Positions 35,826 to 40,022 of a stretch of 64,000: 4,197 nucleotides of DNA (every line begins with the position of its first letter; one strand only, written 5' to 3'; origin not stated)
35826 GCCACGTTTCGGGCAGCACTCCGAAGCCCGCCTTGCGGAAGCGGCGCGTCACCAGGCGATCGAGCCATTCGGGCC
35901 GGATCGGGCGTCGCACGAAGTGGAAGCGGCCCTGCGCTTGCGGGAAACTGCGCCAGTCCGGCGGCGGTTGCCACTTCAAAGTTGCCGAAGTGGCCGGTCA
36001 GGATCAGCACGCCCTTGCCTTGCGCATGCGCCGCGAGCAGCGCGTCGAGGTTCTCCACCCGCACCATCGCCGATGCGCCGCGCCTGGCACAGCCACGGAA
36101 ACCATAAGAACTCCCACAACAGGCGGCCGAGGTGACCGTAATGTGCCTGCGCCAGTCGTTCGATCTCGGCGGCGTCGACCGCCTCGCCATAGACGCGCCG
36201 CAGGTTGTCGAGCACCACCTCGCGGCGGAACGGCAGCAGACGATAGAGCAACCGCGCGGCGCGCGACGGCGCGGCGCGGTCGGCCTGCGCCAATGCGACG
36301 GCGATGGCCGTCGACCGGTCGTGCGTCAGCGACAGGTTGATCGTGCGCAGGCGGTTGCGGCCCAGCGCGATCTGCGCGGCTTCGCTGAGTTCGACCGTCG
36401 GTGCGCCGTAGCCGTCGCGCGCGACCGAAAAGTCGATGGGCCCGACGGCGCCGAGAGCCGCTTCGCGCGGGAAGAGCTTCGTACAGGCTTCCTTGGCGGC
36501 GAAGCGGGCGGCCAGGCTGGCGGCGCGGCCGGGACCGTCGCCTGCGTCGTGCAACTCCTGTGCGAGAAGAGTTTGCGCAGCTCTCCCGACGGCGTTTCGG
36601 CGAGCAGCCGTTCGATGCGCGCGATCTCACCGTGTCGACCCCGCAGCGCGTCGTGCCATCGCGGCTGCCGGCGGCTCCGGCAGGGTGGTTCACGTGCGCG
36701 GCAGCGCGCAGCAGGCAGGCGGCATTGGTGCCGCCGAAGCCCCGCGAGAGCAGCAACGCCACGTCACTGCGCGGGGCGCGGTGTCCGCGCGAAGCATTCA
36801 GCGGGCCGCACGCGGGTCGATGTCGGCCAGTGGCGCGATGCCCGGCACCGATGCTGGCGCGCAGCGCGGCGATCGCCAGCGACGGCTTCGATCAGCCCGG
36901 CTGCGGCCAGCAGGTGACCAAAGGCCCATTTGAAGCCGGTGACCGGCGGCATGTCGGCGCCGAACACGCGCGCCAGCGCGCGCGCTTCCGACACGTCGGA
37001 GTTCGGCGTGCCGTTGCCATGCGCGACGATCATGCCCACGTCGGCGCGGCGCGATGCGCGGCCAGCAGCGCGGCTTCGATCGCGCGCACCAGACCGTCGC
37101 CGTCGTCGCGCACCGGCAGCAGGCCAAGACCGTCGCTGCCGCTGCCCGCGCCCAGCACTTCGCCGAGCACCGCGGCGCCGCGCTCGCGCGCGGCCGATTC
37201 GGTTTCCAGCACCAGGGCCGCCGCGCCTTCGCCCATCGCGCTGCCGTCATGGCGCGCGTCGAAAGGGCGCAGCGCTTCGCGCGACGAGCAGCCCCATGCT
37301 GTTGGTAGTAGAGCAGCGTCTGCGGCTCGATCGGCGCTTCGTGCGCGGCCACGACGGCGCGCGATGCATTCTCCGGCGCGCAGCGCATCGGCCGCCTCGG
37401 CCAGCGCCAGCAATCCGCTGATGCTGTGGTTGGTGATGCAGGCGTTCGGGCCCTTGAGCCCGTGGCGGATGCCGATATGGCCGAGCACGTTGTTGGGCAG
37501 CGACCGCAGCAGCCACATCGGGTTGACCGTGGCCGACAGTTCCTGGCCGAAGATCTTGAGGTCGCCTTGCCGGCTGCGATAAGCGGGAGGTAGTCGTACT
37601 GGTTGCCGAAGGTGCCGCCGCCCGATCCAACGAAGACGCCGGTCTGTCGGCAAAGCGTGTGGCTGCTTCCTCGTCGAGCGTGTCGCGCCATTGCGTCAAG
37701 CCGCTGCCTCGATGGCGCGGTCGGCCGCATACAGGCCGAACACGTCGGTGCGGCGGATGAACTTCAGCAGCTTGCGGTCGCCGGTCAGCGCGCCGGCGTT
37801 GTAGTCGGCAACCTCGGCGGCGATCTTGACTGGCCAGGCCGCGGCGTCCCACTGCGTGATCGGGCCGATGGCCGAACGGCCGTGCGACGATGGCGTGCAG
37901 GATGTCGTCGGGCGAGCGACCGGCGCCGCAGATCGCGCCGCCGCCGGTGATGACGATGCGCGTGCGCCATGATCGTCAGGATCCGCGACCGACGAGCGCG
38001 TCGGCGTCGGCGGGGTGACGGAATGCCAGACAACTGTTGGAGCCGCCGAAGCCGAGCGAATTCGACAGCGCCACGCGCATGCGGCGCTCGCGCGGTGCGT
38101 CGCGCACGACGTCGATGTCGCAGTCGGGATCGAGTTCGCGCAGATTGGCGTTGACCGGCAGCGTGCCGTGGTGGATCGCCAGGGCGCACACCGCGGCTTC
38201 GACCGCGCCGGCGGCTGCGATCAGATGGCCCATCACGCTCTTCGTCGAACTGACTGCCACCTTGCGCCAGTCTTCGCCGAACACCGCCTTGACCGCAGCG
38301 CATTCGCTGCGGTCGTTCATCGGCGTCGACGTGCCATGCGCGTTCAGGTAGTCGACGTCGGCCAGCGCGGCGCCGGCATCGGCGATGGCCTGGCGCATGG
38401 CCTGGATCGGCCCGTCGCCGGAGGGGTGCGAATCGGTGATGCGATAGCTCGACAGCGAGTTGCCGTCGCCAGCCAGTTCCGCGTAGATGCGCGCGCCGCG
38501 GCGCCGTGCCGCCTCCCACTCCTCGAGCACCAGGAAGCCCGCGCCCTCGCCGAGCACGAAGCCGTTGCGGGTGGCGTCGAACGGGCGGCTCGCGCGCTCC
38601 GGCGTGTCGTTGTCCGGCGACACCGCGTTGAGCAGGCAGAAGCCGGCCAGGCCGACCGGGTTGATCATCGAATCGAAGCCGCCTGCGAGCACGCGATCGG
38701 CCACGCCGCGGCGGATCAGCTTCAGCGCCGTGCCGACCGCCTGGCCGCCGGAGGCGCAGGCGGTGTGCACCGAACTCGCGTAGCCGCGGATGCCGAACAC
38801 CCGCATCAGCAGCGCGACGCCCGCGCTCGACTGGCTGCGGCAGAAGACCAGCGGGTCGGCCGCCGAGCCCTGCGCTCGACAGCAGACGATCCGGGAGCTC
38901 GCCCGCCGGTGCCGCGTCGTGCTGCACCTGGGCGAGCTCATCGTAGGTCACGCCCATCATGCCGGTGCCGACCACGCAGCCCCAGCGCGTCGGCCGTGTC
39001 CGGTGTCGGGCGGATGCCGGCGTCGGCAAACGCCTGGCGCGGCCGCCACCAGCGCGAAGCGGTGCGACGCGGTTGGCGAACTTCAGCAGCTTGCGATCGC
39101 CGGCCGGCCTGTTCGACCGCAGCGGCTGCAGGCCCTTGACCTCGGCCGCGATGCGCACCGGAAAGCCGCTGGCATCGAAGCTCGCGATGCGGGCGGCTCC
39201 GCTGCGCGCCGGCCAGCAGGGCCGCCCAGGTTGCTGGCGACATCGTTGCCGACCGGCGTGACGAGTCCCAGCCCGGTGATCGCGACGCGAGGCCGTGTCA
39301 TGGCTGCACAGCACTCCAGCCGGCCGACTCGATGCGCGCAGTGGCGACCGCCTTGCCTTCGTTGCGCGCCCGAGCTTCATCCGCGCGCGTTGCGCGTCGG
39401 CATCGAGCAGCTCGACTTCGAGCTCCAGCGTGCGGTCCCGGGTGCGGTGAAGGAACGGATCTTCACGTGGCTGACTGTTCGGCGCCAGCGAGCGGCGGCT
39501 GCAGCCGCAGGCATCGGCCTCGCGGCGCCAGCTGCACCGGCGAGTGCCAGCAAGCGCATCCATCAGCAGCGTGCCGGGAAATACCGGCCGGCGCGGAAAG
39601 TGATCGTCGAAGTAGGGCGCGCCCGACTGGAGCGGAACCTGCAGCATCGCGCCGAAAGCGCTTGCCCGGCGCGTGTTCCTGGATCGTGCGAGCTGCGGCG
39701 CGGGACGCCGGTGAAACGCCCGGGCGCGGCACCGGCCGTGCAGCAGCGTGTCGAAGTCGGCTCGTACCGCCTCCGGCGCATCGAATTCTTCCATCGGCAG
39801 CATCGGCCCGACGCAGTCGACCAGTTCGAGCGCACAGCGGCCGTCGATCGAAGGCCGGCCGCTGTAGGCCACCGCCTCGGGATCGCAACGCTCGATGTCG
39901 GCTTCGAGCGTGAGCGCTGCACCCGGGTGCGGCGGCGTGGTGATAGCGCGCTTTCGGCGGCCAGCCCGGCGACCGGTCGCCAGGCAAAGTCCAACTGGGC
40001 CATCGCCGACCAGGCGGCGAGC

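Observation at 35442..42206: Self-contained type II FAS/PKS-like operon ending in an LpxL-family acyltransferase: candidate pathway for a dedicated special acyl chain on lipid A or another glycolipid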

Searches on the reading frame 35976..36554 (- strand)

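Call 4: search_protein_families(library=pfam, proteins=[window:35976-36554:-], max_evalue=0.01)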
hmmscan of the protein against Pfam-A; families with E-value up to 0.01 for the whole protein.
window:35976-36554:- (192 aa): 1 family
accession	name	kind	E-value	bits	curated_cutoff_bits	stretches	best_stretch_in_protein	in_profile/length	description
PF01648.25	ACPS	-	0.0006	20.3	25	1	7-63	40-96/111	4'-phosphopantetheinyl transferase superfamily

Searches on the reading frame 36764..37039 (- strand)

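Call 4: search_protein_families(library=pfam, proteins=[window:36764-37039:-], max_evalue=0.01)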
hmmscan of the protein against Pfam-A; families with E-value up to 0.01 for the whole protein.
window:36764-37039:- (91 aa): 1 family
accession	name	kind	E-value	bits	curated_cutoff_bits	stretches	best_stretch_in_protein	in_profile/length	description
PF02801.28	Ketoacyl-synt_C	-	4.3e-11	43.3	20.8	1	3-53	47-101/119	Beta-ketoacyl synthase, C-terminal domain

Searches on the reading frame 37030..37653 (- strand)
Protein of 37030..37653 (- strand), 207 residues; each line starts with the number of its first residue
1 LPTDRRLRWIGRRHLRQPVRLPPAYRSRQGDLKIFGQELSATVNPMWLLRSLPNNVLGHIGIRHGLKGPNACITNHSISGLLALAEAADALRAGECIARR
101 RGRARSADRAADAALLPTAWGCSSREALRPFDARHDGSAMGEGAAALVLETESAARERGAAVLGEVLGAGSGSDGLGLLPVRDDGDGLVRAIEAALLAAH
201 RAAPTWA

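Call 4: search_protein_families(library=pfam, proteins=[window:37030-37653:-], max_evalue=0.01)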
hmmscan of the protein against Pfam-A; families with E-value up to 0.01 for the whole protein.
window:37030-37653:- (207 aa): 1 family
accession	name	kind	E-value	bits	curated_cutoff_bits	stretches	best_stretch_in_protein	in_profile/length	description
PF00109.32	ketoacyl-synt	-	9.7e-12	45.5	20.8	1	43-154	142-251/252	Beta-ketoacyl synthase, N-terminal domain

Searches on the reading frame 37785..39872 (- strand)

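Call 5: search_protein_families(library=pfam, proteins=[window:37785-39872:-], max_evalue=0.01)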
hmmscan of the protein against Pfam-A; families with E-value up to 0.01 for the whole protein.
window:37785-39872:- (695 aa): 1 family
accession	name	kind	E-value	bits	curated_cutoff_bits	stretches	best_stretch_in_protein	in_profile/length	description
PF07977.19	FabA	-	0.00015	21.9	23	1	84-109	36-61/138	FabA-like domain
